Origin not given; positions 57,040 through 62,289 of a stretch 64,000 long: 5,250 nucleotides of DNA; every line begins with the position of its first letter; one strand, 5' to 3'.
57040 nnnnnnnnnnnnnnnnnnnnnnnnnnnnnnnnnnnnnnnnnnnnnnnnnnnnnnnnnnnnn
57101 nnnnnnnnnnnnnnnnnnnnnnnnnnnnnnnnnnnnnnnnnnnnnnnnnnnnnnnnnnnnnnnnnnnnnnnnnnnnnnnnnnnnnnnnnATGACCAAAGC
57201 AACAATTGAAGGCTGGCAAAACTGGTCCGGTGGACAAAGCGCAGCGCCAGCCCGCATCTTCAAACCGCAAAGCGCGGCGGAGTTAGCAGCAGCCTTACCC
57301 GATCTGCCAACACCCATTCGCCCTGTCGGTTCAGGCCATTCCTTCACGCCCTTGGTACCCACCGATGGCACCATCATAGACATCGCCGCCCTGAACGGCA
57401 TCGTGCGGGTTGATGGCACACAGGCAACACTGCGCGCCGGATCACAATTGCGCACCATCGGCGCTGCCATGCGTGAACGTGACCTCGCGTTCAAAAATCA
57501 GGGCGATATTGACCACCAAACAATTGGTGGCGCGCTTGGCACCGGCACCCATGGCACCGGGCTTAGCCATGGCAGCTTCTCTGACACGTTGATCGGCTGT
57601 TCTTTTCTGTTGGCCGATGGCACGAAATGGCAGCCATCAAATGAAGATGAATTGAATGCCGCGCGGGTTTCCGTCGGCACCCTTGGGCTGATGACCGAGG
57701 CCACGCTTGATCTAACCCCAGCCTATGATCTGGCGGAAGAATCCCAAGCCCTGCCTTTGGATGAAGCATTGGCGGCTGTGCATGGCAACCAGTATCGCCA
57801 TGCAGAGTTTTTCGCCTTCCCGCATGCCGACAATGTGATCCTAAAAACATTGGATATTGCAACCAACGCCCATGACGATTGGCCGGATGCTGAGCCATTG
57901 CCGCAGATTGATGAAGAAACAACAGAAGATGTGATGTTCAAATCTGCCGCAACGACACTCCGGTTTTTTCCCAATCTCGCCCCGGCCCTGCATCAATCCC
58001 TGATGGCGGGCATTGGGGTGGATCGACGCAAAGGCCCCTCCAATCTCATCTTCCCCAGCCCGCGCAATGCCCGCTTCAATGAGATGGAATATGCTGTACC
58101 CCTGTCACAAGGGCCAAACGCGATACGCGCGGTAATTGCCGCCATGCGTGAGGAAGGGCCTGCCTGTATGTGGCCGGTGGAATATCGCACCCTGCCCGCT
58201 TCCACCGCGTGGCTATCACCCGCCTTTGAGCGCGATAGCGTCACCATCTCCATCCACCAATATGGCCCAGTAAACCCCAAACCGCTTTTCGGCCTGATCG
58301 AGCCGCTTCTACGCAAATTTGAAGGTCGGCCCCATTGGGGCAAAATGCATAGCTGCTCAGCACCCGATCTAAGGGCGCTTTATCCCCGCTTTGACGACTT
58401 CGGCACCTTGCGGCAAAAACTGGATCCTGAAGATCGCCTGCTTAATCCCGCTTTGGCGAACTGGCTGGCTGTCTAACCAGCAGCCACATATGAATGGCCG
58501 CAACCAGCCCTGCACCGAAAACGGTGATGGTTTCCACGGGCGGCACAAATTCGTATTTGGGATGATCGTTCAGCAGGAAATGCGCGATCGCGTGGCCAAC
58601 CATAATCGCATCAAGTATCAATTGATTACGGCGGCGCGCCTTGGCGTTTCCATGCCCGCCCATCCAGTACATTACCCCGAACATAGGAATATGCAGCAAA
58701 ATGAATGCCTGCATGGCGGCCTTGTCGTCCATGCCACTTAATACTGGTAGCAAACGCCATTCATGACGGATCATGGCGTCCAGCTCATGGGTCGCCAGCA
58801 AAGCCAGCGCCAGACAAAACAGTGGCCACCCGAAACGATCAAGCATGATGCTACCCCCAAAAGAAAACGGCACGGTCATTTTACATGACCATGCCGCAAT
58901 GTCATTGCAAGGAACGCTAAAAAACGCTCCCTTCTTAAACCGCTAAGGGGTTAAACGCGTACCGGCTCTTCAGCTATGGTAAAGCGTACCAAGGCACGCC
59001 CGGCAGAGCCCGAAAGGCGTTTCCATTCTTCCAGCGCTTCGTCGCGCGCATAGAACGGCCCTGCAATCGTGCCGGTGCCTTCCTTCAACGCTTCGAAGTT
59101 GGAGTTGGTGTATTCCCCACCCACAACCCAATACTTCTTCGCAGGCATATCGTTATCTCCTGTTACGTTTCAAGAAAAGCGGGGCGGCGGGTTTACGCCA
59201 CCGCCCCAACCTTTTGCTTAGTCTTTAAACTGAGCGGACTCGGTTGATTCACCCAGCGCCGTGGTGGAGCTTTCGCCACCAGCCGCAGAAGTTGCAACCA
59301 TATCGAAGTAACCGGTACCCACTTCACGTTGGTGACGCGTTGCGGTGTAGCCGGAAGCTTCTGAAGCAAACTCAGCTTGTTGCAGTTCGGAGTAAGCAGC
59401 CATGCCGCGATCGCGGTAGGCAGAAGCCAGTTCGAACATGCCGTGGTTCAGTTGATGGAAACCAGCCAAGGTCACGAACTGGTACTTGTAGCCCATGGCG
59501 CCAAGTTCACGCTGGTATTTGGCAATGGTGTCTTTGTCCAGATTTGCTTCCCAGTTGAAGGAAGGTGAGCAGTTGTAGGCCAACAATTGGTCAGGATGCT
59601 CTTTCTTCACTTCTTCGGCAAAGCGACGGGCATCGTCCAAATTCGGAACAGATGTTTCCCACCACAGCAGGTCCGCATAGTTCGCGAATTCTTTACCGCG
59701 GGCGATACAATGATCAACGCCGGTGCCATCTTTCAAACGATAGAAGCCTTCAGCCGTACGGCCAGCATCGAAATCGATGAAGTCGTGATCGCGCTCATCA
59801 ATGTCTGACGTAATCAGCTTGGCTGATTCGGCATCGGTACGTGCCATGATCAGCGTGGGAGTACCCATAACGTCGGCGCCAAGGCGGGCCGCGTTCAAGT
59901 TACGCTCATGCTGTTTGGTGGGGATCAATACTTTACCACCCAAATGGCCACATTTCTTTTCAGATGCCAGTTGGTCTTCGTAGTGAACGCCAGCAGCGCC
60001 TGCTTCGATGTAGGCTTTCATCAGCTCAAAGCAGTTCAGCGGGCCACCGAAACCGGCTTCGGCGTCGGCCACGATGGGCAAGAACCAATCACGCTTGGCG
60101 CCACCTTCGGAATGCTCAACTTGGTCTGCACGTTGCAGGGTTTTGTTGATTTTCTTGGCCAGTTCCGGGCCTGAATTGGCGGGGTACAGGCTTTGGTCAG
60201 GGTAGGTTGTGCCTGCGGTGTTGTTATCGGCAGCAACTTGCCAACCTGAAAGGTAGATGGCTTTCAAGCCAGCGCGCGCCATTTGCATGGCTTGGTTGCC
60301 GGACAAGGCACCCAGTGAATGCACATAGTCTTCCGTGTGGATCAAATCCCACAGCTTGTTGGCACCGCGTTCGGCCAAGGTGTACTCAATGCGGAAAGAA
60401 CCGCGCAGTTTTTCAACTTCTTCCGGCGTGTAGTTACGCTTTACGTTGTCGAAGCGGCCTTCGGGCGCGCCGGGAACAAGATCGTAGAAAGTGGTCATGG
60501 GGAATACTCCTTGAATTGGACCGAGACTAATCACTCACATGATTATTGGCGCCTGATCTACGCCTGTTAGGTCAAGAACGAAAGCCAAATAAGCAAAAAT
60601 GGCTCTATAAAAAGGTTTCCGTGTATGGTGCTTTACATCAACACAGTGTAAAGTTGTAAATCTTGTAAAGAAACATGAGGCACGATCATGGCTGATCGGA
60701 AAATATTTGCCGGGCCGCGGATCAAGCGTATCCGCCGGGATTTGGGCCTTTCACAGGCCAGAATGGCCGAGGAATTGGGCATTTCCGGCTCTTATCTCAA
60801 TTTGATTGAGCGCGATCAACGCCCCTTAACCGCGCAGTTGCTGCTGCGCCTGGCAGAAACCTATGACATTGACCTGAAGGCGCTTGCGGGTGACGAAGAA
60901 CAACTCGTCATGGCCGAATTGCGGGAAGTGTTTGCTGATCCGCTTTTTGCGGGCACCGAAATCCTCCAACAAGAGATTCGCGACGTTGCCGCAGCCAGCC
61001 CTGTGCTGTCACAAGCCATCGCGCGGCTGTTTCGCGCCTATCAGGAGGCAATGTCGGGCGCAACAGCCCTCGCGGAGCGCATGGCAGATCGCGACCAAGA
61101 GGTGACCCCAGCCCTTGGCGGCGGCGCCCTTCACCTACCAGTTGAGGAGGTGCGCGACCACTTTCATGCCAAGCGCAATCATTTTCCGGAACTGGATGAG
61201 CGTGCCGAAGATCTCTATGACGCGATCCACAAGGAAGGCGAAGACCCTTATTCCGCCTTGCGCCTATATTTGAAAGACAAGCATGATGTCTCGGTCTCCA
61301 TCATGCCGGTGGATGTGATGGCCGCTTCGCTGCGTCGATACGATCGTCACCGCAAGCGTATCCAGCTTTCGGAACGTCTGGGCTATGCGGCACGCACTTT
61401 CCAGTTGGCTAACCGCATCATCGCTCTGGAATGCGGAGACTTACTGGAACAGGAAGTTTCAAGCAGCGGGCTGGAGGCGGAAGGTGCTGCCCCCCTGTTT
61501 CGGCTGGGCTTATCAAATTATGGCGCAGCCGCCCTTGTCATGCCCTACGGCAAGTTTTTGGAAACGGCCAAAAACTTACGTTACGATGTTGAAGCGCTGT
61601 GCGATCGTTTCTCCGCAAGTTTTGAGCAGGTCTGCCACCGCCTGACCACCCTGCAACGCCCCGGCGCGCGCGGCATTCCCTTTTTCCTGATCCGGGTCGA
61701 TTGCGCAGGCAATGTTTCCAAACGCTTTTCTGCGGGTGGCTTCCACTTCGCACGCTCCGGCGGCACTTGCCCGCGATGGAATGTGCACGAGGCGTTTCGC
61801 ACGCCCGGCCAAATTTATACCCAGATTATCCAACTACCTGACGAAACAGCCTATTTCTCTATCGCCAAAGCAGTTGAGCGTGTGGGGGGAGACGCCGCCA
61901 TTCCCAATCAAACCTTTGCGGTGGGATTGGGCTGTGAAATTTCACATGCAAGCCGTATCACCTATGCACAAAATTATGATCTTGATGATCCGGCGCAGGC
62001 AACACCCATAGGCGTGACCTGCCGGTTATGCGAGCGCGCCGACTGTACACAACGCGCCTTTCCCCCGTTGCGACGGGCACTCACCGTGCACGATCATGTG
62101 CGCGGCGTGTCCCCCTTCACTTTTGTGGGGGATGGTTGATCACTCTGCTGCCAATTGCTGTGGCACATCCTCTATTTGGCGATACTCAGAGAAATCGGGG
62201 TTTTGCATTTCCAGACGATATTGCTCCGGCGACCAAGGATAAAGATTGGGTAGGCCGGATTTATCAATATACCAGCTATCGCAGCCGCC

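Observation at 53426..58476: Five-gene lactonase / GULO-like oxidase / DSD1 cluster, a candidate uncharacterised aldonolactone or amino-sugar-acid pathway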

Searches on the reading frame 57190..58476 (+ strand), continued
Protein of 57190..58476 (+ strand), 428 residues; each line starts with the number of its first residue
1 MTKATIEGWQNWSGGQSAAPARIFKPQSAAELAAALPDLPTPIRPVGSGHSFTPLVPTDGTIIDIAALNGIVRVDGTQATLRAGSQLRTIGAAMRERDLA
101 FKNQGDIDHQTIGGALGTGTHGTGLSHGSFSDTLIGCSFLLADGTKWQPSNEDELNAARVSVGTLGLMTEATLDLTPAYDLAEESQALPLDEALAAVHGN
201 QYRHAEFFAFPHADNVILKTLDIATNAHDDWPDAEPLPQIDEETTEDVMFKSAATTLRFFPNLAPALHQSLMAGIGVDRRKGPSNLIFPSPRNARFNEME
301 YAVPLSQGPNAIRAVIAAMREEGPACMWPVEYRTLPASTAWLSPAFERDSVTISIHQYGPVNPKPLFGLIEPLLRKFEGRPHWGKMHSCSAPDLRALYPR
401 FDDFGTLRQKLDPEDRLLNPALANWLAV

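Call 77: search_protein_families(library=ncbifam, proteins=[L041:9827-11275:+, L005:8001-9287:+, L070:5722-7017:+, L041:11275-12558:+, L005:9303-10469:+, L034:8817-9989:+], max_evalue=1e-10)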
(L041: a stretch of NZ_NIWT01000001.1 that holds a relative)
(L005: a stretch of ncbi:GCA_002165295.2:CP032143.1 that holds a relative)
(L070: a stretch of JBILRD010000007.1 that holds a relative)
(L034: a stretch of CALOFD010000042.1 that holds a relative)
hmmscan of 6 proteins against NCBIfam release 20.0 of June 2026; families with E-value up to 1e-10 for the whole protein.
L041:9827-11275:+ (482 aa): 5 families
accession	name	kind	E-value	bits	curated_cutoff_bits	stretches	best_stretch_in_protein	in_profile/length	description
TIGR01679.1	bact_FAD_ox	subfamily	1.1e-137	459.4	292.25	1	59-480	1-419/419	FAD-linked oxidoreductase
TIGR01678.1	FAD_lactone_ox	subfamily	3.1e-57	194.5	396.8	1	59-472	4-437/438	sugar 1,4-lactone oxidase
TIGR01676.1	GLDHase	equivalog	1.1e-24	87.2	458.25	1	60-288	52-283/541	L-galactonolactone dehydrogenase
TIGR01677.1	pln_FAD_oxido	subfamily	1.1e-16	60.4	383.1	0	62-251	26-231/560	FAD-dependent oxidoreductase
NF053785.1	DcplphribOxDprE1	equivalog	1.1e-13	51.2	500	0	332-471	307-440/449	decaprenylphosphoryl-beta-D-ribose oxidase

L005:8001-9287:+ (428 aa): 5 families
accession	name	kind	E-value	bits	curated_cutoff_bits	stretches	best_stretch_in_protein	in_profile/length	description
TIGR01679.1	bact_FAD_ox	subfamily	1.1e-140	469.2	292.25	1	10-425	1-418/419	FAD-linked oxidoreductase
TIGR01678.1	FAD_lactone_ox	subfamily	1.9e-62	211.6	396.8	1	9-418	3-437/438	sugar 1,4-lactone oxidase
TIGR01676.1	GLDHase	equivalog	1.3e-23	83.7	458.25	1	6-233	47-278/541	L-galactonolactone dehydrogenase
NF053785.1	DcplphribOxDprE1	equivalog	3.3e-18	66.1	500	0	257-417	287-440/449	decaprenylphosphoryl-beta-D-ribose oxidase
TIGR01677.1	pln_FAD_oxido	subfamily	8.2e-16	57.6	383.1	0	324-418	406-505/560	FAD-dependent oxidoreductase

L070:5722-7017:+ (431 aa): 5 families
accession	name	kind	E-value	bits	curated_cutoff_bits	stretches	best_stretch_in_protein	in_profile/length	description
TIGR01679.1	bact_FAD_ox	subfamily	4.6e-121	404.6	292.25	1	5-429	1-418/419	FAD-linked oxidoreductase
TIGR01678.1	FAD_lactone_ox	subfamily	3.4e-79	266.8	396.8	1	4-423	3-438/438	sugar 1,4-lactone oxidase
TIGR01677.1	pln_FAD_oxido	subfamily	4.7e-31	107.9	383.1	1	3-242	21-274/560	FAD-dependent oxidoreductase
TIGR01676.1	GLDHase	equivalog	2e-24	86.3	458.25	1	6-231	52-277/541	L-galactonolactone dehydrogenase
NF053785.1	DcplphribOxDprE1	equivalog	9.7e-24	84.4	500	1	301-426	323-445/449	decaprenylphosphoryl-beta-D-ribose oxidase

L041:11275-12558:+ (427 aa): 0 families

L005:9303-10469:+ (388 aa): 1 family
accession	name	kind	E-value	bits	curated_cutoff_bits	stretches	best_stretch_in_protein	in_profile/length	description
NF045642.2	HdxyAspAldBhcC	equivalog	9.8e-11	41.4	690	0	119-266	124-265/387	3-hydroxy-D-aspartate aldolase BhcC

L034:8817-9989:+ (390 aa): 1 family
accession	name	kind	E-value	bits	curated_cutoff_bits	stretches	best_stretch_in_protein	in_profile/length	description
NF045642.2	HdxyAspAldBhcC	equivalog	1.6e-82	277.6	690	1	26-388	22-385/387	3-hydroxy-D-aspartate aldolase BhcC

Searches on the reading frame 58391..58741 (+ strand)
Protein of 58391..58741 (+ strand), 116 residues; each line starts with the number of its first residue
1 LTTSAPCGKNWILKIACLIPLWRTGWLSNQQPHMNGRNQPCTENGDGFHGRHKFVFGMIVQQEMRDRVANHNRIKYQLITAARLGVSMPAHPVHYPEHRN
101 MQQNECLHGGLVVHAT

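Call 12: search_protein_families(library=pfam, proteins=[window:58391-58741:+], max_evalue=0.001)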
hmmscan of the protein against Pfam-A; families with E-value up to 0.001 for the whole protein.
window:58391-58741:+ (116 aa): 0 families

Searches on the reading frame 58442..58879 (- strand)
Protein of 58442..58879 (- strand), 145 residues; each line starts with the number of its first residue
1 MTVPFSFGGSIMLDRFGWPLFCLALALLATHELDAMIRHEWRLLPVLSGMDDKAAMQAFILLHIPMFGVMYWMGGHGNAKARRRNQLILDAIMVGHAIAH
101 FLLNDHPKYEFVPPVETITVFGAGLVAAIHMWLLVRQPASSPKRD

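Call 11: search_protein_families(library=pfam, proteins=[window:58442-58879:-], max_evalue=0.001)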
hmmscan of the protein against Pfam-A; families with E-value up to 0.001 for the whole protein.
window:58442-58879:- (145 aa): 1 family
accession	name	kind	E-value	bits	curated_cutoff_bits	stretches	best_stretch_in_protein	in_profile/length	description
PF20460.3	DUF6713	-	9.5e-20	71.1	27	1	20-135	4-115/117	Family of unknown function (DUF6713)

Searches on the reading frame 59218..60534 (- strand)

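Call 11: search_protein_families(library=pfam, proteins=[window:59218-60534:-], max_evalue=0.001)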
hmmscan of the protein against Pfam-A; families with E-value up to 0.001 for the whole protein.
window:59218-60534:- (438 aa): 2 families
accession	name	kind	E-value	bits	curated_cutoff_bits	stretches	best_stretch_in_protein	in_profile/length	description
PF00463.27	ICL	-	1.8e-102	344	26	2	25-253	11-251/526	Isocitrate lyase family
PF13714.12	PEP_mutase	-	1.4e-12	48.1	31.5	1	82-235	22-147/240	Phosphoenolpyruvate phosphomutase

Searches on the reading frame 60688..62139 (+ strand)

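Call 12: search_protein_families(library=pfam, proteins=[window:60688-62139:+], max_evalue=0.001)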
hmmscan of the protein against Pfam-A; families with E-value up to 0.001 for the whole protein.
window:60688-62139:+ (483 aa): 6 families
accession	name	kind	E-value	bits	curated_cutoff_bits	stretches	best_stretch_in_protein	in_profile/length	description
PF09856.14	ScfRs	-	1.2e-68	230.3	24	1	321-477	1-157/157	Short-chain fatty acyl coenzyme A regulator, C-terminal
PF06114.19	Peptidase_M78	-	9.9e-17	61.3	22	1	197-320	2-123/123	IrrE N-terminal-like domain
PF01381.28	HTH_3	-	1.9e-11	44.3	23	1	12-64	1-53/55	Helix-turn-helix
PF12844.13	HTH_19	-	1.5e-10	41.3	30.2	1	9-66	1-58/64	Helix-turn-helix domain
PF13560.12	HTH_31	-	4e-09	37.1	27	1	9-62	3-57/64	Helix-turn-helix domain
PF07022.19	Phage_CI_repr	-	0.0007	20.3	22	0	11-73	2-64/65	Bacteriophage CI repressor helix-turn-helix domain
